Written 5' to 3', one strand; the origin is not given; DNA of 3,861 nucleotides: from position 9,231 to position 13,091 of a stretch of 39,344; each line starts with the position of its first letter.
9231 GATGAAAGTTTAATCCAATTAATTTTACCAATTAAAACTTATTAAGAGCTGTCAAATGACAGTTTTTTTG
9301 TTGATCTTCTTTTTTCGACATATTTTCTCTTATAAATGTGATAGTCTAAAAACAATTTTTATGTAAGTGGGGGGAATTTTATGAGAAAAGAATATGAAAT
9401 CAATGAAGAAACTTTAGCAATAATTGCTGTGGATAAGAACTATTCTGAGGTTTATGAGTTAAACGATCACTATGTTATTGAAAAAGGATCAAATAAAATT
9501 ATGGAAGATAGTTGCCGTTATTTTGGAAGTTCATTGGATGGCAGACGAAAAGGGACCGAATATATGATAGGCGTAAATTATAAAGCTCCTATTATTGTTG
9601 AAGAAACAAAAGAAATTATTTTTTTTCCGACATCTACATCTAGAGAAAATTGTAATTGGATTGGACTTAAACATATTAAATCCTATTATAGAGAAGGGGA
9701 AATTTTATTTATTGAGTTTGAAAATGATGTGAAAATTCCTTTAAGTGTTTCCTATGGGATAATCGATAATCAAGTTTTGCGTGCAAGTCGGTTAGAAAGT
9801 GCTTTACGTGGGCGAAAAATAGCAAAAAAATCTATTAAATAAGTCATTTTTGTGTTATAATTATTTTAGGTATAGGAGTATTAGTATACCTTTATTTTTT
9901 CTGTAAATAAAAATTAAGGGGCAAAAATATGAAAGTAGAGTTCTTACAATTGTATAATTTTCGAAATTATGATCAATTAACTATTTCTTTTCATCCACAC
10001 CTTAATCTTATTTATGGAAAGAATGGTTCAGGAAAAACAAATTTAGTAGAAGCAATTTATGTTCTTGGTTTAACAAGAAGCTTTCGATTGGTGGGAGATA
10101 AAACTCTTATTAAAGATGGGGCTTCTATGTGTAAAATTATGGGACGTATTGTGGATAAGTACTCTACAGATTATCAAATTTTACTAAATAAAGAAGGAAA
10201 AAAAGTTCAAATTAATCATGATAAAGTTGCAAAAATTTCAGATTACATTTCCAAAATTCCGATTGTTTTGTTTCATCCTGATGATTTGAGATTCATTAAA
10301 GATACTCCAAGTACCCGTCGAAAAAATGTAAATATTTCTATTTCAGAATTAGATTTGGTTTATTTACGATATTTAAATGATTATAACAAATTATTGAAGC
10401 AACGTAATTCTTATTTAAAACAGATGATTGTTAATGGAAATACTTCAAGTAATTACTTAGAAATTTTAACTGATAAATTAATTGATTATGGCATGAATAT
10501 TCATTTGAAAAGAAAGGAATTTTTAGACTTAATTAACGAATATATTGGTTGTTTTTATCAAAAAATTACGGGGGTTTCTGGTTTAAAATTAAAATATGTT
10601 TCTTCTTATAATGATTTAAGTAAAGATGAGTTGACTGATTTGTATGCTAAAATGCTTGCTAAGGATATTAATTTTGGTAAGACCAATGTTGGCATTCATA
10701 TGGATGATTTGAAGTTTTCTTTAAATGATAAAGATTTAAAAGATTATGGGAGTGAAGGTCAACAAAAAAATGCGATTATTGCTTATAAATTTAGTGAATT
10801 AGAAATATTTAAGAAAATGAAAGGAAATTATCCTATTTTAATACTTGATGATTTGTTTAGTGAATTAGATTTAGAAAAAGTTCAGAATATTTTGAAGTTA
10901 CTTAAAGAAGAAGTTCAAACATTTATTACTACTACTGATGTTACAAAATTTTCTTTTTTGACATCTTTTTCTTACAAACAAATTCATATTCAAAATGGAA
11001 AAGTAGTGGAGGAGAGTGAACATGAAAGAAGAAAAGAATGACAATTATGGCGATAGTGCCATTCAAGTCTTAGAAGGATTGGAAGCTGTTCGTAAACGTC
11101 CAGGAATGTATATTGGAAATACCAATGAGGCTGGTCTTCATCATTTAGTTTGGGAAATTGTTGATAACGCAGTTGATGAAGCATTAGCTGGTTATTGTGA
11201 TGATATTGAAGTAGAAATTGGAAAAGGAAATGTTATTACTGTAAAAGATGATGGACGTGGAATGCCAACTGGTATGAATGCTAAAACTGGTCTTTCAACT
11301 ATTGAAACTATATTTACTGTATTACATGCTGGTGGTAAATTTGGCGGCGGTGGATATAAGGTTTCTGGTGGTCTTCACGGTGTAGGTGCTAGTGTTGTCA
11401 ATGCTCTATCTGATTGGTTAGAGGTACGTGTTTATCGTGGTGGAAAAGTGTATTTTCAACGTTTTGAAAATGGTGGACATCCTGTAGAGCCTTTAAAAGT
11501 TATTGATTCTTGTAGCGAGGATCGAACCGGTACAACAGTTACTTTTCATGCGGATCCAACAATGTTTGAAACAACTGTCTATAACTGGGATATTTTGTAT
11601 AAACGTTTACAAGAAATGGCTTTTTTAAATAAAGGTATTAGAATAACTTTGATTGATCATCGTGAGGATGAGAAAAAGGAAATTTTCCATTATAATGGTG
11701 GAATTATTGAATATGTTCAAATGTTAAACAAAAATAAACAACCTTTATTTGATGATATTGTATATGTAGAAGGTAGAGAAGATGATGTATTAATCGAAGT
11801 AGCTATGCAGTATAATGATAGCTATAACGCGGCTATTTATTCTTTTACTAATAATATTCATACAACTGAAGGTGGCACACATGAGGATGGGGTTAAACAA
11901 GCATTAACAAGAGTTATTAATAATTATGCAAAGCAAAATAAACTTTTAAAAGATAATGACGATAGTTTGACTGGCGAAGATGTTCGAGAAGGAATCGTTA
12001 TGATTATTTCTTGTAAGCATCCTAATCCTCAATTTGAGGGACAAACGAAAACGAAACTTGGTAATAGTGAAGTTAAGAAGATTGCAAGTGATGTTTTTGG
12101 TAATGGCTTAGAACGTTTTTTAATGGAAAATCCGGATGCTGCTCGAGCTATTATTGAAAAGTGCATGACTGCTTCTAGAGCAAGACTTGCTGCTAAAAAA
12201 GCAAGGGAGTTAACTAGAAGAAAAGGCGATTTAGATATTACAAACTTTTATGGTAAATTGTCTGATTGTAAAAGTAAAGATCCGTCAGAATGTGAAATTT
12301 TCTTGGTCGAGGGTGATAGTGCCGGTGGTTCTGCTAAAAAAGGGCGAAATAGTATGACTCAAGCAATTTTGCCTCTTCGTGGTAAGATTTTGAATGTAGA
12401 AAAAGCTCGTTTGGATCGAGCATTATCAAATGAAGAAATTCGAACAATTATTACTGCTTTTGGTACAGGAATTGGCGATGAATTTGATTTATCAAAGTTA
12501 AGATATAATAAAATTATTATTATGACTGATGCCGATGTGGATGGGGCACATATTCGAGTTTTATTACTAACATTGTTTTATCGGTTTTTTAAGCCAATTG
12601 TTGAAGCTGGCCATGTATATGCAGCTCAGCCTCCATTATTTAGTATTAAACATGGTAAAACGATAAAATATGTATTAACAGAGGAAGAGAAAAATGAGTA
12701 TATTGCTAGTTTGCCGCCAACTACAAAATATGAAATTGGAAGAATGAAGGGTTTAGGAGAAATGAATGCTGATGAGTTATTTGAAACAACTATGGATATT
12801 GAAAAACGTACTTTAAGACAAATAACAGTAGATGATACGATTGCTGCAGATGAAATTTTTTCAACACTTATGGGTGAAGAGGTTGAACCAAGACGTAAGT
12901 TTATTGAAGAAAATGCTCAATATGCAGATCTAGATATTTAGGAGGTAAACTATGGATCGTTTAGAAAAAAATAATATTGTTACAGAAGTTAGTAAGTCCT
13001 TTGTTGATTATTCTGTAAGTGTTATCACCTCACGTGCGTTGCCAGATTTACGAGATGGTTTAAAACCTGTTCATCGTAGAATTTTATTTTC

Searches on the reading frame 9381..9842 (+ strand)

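Call 7: search_protein_families(library=ncbifam, proteins=[window:9381-9842:+], max_evalue=0.00001)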
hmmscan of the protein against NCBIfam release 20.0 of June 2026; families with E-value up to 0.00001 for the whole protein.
window:9381-9842:+ (153 aa): 0 families

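Call 14: search_protein_families(library=pfam, proteins=[window:9381-9842:+], max_evalue=0.001)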
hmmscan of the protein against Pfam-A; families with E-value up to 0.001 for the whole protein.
window:9381-9842:+ (153 aa): 1 family
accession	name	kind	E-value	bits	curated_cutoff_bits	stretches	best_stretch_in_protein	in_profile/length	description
PF06338.17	ComK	-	2.3e-36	125.3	22.3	1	3-144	2-149/152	ComK protein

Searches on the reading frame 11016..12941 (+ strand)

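Call 8: search_protein_families(library=ncbifam, proteins=[window:11016-12941:+], max_evalue=0.00001)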
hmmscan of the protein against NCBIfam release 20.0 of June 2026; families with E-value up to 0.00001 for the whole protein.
window:11016-12941:+ (641 aa): 5 families
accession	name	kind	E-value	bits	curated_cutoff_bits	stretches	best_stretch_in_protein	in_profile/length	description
NF004189.0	PRK05644.1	subfamily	4.5e-300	996.6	740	1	4-641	3-641/641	DNA gyrase subunit B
NF011501.0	PRK14939.1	subfamily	1.3e-289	963.2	796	2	4-565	3-562/803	DNA gyrase subunit B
TIGR01059.1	gyrB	equivalog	9.6e-287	952.7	882.4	1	11-640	1-638/639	DNA topoisomerase (ATP-hydrolyzing) subunit B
TIGR01058.1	parE_Gpos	equivalog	7.8e-251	833.9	899.95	1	9-637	3-630/637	DNA topoisomerase IV subunit B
TIGR01055.1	parE_Gneg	equivalog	1.1e-168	562.5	723.35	1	9-634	2-622/625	DNA topoisomerase IV subunit B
